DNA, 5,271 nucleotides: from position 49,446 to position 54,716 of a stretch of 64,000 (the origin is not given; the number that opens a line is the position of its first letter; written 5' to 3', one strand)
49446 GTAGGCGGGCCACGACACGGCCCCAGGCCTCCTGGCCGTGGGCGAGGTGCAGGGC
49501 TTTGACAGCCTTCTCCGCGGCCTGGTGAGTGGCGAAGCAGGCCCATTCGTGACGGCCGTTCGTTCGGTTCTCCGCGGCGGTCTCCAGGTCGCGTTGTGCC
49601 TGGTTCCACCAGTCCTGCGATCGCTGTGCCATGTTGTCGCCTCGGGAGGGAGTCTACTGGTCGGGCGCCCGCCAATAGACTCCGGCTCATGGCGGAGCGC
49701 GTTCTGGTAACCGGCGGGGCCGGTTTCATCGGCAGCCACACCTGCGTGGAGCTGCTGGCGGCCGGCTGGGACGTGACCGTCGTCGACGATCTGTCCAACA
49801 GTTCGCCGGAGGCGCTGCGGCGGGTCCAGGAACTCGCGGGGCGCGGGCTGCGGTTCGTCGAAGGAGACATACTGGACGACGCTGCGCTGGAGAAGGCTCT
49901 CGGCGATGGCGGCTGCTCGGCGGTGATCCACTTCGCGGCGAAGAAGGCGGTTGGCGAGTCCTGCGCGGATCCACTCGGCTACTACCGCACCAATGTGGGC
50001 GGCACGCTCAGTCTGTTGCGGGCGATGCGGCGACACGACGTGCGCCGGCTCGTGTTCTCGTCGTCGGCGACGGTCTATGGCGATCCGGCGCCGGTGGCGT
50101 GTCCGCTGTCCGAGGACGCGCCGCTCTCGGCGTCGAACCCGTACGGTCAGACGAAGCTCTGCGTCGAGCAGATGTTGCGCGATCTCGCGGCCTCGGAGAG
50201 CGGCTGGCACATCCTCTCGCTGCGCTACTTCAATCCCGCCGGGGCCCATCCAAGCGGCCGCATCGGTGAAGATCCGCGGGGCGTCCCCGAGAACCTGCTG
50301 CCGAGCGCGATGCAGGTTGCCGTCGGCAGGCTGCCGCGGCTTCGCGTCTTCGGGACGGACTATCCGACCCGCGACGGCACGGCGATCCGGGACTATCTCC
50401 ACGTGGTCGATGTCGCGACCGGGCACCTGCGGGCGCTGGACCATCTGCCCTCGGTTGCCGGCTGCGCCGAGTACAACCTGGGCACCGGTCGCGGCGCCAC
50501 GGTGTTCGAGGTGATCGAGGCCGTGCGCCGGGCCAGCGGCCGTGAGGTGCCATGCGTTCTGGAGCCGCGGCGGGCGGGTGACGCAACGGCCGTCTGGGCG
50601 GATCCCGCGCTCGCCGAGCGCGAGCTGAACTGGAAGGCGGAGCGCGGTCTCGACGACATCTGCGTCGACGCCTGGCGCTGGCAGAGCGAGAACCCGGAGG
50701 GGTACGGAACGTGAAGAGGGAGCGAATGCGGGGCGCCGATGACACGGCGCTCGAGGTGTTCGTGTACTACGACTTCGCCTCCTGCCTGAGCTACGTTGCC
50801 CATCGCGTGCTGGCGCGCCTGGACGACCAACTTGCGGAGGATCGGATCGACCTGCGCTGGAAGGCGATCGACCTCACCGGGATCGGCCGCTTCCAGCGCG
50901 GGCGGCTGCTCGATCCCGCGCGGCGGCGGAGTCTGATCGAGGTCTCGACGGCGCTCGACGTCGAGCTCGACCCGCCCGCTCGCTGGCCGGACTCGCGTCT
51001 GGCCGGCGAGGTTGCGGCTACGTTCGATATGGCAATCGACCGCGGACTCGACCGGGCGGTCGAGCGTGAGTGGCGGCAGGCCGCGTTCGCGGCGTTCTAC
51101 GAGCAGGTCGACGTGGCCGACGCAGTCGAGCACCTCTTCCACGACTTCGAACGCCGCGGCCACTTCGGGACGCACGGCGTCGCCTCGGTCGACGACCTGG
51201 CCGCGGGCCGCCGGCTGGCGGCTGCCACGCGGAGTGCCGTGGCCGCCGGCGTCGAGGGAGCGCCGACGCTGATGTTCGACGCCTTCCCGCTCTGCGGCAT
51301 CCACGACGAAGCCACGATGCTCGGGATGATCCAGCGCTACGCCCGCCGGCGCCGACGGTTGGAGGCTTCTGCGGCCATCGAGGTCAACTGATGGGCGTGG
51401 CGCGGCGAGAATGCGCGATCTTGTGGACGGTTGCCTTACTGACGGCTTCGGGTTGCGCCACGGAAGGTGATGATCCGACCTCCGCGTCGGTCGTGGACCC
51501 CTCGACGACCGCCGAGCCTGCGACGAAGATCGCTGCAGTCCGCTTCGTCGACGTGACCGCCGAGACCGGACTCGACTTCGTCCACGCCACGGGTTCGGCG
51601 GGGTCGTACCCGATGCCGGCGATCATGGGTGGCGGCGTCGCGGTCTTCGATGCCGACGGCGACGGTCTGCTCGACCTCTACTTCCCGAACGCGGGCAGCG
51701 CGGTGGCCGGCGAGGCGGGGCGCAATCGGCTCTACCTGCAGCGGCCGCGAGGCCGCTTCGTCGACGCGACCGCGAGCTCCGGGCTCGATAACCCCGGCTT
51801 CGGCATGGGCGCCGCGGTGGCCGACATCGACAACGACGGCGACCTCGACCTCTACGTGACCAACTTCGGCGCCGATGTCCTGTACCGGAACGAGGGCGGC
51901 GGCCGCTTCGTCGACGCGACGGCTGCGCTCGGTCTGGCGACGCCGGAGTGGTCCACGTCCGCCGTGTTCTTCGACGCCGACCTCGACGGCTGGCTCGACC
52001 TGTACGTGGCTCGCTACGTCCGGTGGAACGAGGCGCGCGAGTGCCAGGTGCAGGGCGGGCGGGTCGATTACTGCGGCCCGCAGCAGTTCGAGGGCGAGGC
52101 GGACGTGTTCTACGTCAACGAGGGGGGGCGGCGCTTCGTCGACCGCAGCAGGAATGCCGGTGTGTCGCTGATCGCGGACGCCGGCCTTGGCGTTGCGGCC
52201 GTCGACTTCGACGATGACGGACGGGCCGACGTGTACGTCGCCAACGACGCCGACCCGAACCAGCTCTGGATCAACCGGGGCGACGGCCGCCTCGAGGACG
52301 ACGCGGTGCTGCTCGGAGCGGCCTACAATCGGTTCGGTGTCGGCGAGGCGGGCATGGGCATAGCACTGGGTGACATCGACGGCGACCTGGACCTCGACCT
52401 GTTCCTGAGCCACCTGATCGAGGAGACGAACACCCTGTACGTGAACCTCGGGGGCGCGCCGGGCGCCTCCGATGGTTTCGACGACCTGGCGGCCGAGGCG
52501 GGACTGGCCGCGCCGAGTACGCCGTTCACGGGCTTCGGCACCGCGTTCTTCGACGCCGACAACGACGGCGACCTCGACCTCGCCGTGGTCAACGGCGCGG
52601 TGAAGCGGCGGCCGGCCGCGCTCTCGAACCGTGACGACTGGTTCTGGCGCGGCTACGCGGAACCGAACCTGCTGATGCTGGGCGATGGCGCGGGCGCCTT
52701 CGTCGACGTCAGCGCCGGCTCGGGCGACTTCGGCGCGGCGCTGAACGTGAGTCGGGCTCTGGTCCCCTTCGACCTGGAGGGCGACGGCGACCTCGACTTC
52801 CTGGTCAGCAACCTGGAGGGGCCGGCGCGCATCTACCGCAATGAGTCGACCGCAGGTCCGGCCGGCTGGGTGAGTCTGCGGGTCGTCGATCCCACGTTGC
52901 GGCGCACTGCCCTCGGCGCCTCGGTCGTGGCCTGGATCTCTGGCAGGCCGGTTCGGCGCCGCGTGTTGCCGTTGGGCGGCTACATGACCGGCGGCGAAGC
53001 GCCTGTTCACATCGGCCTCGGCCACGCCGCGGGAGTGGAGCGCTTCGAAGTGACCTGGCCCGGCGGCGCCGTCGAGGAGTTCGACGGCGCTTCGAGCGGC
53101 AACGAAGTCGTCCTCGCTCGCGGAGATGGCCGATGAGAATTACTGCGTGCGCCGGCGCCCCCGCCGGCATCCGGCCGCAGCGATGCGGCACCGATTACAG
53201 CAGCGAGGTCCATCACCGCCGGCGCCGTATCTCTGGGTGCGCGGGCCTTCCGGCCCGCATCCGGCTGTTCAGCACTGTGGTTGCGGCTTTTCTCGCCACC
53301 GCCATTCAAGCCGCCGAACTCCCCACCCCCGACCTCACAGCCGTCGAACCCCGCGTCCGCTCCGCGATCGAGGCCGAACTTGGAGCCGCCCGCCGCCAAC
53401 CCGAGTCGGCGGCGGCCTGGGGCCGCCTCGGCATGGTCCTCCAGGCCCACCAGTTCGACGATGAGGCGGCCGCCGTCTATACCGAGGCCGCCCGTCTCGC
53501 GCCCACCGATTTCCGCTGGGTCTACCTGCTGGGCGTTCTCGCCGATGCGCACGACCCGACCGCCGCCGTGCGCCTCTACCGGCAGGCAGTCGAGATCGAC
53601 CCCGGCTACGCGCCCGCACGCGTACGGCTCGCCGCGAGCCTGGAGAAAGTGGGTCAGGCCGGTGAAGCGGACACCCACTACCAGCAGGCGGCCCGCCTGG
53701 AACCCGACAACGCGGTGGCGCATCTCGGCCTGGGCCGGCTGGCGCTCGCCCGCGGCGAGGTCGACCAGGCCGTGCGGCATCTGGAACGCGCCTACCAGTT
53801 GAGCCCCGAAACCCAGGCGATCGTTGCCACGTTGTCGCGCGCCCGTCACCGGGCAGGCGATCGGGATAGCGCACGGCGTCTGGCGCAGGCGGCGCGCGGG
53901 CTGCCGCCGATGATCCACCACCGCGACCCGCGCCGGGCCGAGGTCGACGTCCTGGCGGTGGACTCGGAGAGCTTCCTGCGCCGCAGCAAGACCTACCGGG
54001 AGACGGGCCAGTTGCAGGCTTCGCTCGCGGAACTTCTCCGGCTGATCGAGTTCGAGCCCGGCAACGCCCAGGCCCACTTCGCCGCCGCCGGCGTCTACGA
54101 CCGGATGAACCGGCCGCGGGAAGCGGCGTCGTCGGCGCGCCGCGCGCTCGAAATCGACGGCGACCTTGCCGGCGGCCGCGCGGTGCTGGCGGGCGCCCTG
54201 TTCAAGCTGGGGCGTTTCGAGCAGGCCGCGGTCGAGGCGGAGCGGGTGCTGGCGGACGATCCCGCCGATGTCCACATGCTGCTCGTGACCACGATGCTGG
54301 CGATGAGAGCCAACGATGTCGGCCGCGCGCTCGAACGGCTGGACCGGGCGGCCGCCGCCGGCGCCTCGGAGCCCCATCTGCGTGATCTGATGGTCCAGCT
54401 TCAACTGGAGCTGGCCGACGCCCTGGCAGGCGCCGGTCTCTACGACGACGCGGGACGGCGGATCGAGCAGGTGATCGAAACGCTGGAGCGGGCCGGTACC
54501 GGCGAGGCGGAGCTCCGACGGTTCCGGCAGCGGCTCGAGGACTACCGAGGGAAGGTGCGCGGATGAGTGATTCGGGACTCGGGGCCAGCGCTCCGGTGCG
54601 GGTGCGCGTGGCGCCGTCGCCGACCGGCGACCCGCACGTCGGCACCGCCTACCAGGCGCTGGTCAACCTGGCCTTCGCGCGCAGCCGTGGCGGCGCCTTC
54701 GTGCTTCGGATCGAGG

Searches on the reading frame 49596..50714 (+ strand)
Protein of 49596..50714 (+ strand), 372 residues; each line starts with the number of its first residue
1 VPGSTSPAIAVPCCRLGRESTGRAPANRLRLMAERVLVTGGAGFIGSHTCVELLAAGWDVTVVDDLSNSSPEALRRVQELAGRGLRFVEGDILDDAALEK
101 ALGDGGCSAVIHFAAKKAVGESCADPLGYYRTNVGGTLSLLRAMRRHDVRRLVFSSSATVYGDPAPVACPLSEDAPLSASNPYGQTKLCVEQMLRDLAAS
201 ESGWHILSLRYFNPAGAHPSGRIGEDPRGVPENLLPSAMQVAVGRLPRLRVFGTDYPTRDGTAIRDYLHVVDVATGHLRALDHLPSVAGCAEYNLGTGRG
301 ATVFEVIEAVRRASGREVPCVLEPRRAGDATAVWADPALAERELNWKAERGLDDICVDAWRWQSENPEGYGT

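Call 13: search_protein_families(library=pfam, proteins=[window:49596-50714:+], max_evalue=0.001)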
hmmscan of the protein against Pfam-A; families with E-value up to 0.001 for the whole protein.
window:49596-50714:+ (372 aa): 10 families
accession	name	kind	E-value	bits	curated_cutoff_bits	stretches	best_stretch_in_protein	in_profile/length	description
PF01370.27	Epimerase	-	1.4e-59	201.8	20.9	1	36-296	1-240/240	NAD dependent epimerase/dehydratase family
PF16363.11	GDP_Man_Dehyd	-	7.4e-55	187.1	27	1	37-356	1-329/332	GDP-mannose 4,6 dehydratase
PF01073.25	3Beta_HSD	-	8.1e-19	68.1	22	1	37-194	1-157/280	3-beta hydroxysteroid dehydrogenase/isomerase family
PF02719.21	Polysacc_synt_2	-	1.5e-13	51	20.2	1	36-213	1-170/293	Polysaccharide biosynthesis protein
PF13460.12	NAD_binding_10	-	3e-12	47.2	27.2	1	40-212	1-146/184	NAD(P)H-binding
PF04321.23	RmlD_sub_bind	-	4.1e-11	42.9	27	1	35-196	2-138/287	RmlD substrate binding domain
PF00106.31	adh_short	-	5.7e-07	29.7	26.6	1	35-102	2-68/195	short chain dehydrogenase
PF07993.18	NAD_binding_4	-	9.3e-07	28.7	20.1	1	38-198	1-192/258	Male sterility protein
PF05368.20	NmrA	-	5.1e-06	26.7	27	1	33-157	2-107/298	NmrA-like family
PF08659.16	KR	-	7.5e-05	23.2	22.6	1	36-164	3-144/180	KR domain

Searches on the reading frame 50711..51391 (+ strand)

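Call 13: search_protein_families(library=pfam, proteins=[window:50711-51391:+], max_evalue=0.001)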
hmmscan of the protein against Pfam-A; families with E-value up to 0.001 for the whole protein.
window:50711-51391:+ (226 aa): 1 family
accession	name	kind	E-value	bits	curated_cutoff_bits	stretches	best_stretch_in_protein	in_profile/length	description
PF01323.26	DSBA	-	1.1e-06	29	25.6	1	16-190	2-173/191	DSBA-like thioredoxin domain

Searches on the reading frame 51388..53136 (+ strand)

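Call 13: search_protein_families(library=pfam, proteins=[window:51388-53136:+], max_evalue=0.001)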
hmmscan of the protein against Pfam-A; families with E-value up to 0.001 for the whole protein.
window:51388-53136:+ (582 aa): 3 families
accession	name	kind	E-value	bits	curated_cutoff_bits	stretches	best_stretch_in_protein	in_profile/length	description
PF13517.12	FG-GAP_3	-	4.1e-37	127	26.9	4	146-207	1-61/61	FG-GAP-like repeat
PF07593.17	UnbV_ASPIC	-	2.8e-10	40.4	23.4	1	508-570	1-63/68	ASPIC and UnbV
PF01839.29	FG-GAP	-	3.1e-05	24.2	22.1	0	138-166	1-27/37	FG-GAP repeat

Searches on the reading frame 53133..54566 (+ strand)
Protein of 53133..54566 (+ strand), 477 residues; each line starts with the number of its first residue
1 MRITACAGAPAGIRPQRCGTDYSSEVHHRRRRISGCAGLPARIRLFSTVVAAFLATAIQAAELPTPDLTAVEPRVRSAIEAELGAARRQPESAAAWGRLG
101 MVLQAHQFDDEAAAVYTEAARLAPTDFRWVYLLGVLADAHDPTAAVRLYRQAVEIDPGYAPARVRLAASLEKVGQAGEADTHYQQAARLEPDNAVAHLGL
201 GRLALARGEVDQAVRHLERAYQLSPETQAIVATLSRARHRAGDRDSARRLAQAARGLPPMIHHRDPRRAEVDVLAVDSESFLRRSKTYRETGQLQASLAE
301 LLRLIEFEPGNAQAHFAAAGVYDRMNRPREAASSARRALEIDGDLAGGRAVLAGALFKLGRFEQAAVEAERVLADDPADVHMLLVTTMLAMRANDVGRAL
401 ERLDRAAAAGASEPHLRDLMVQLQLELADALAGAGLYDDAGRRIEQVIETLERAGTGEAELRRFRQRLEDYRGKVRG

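Call 13: search_protein_families(library=pfam, proteins=[window:53133-54566:+], max_evalue=0.001)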
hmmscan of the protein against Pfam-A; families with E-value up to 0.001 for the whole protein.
window:53133-54566:+ (477 aa): 18 families
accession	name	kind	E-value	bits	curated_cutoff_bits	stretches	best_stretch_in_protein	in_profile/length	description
PF07719.23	TPR_2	-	6.3e-25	85.6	27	1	195-226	2-33/34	Tetratricopeptide repeat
PF14559.12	TPR_19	-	1.5e-24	86.6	25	5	174-219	5-50/68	Tetratricopeptide repeat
PF13414.12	TPR_11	-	2.1e-20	72.5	26.8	1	174-201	8-35/42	TPR repeat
PF13431.12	TPR_17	-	2.2e-19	68.5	24.4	0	182-214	1-33/34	Tetratricopeptide repeat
PF13428.12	TPR_14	-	2.3e-18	65.3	23.5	1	129-168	4-43/44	Tetratricopeptide repeat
PF13181.12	TPR_8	-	1.4e-17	62.7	25.7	0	312-343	1-32/34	Tetratricopeptide repeat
PF13432.12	TPR_16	-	4.3e-17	62.7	32.7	1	166-225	3-62/65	Tetratricopeptide repeat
PF00515.34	TPR_1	-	1.1e-15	57.1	27.8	0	194-226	1-33/34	Tetratricopeptide repeat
PF23914.1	TPR_CcmH_CycH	-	8.8e-13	48.8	42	1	190-260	46-113/158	Cytochrome c-type biogenesis protein H TPR domain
PF13424.12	TPR_12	-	3.3e-12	46.9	30.1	1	162-224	5-75/77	Tetratricopeptide repeat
PF13176.12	TPR_7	-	1e-07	31.9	27.9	0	196-225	1-30/36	Tetratricopeptide repeat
PF24575.1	TPR_Slam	-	1.3e-07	32.5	35.2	0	139-179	60-100/104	Surface lipoprotein assembly modifier, N-terminal TPR repeats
PF12895.13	ANAPC3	-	1.6e-06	28.7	27.2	0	303-366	14-76/82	Anaphase-promoting complex, cyclosome, subunit 3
PF22860.2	DUF7017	-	1.9e-06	28.4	27.5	0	412-456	62-106/141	Domain of unknown function (DUF7017)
PF13174.12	TPR_6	-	0.00022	22.1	26.3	0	196-226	2-32/33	Tetratricopeptide repeat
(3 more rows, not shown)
